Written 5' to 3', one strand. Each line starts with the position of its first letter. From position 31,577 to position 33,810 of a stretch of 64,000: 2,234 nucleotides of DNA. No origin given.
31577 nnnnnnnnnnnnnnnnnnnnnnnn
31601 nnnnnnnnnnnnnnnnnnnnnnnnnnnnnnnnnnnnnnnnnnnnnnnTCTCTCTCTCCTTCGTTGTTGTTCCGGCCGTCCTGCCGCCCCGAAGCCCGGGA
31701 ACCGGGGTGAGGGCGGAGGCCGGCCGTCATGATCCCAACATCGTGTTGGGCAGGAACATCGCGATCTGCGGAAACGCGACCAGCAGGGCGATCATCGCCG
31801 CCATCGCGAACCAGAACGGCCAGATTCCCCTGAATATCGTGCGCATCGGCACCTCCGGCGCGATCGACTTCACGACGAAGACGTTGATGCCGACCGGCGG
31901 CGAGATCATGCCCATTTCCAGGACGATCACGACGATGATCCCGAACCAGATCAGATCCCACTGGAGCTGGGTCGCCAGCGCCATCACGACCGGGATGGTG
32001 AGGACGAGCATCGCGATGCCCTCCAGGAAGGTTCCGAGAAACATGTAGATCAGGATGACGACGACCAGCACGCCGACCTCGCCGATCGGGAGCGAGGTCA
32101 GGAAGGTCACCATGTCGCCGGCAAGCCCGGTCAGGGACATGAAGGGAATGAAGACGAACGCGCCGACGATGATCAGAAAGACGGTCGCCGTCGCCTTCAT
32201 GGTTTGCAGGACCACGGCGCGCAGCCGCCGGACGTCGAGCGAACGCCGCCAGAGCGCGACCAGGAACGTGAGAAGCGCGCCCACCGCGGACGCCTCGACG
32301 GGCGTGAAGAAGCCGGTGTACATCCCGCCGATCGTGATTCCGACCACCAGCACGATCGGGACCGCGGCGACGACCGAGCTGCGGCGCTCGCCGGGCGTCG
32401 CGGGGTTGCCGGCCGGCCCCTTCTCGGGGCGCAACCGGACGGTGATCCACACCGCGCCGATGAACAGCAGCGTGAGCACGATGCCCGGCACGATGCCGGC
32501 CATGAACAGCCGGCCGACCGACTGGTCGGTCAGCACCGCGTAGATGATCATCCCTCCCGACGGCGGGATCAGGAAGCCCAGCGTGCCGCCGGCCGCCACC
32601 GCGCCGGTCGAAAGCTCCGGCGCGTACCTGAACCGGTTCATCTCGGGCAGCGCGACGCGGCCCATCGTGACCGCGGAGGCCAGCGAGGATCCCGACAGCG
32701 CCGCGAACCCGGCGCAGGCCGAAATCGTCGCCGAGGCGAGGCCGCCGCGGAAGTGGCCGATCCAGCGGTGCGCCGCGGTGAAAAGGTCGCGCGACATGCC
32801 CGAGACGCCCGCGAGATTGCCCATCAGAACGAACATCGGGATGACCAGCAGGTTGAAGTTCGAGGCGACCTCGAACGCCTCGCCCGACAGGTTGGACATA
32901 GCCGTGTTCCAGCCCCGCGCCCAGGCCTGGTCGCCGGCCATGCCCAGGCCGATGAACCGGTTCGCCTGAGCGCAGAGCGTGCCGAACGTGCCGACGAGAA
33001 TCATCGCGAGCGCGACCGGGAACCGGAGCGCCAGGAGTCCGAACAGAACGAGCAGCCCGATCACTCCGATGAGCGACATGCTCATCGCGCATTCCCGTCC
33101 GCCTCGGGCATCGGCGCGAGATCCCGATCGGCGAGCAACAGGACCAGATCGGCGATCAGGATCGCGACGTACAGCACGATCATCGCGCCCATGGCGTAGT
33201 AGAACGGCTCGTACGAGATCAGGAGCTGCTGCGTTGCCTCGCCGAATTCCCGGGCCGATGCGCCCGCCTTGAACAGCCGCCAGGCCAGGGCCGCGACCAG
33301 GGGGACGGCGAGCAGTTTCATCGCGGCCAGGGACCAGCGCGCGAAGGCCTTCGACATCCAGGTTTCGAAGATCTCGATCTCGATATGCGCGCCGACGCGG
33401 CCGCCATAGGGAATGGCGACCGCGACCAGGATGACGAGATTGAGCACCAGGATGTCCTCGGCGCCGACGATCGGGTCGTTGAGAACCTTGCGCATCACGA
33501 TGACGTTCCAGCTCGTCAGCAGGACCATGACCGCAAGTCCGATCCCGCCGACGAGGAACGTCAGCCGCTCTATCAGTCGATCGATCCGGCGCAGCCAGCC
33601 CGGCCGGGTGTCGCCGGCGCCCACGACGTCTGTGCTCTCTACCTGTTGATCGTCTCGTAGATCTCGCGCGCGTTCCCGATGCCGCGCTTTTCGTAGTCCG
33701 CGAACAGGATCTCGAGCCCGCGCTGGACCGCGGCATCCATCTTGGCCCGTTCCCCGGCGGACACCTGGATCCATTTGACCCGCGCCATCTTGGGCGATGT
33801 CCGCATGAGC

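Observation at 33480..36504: Diverged tandem duplication of a dctQ5'-dctP-lysR3' unit, giving two DctP binding proteins and two pseudogene fragments.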

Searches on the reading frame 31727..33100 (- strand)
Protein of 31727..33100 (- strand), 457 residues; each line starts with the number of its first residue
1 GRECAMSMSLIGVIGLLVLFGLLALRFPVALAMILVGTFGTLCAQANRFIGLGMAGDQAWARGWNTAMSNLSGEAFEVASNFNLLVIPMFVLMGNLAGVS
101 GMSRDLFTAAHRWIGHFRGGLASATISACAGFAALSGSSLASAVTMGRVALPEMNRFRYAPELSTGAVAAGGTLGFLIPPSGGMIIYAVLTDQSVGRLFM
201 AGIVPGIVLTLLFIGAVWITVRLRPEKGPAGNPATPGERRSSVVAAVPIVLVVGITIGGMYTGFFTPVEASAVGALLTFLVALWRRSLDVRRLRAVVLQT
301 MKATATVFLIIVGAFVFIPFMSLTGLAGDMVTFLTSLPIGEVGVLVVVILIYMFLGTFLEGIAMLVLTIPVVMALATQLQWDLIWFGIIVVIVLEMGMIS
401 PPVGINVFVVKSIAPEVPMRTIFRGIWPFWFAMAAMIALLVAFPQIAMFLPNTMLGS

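Call 6: search_protein_families(library=pfam, proteins=[window:31727-33100:-])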
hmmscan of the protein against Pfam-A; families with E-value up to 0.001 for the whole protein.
window:31727-33100:- (457 aa): 1 family
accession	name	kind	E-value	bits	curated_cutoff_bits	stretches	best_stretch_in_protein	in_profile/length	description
PF06808.19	DctM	-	2.1e-92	310.5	23.8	1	16-446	1-413/413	Tripartite ATP-independent periplasmic transporter, DctM component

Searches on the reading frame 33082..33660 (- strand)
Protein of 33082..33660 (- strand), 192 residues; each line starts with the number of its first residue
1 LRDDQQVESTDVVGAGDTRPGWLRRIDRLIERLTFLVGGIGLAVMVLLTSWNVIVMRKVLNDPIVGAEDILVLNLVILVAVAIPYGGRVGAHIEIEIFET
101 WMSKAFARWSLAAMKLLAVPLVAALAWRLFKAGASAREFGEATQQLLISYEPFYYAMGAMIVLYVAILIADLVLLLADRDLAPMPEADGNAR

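Call 6: search_protein_families(library=pfam, proteins=[window:33082-33660:-])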
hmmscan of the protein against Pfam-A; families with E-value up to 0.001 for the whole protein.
window:33082-33660:- (192 aa): 1 family
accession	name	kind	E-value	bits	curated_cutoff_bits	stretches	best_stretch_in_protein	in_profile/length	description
PF04290.18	DctQ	-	4.6e-16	59.4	28.3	1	45-176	1-130/132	Tripartite ATP-independent periplasmic transporters, DctQ component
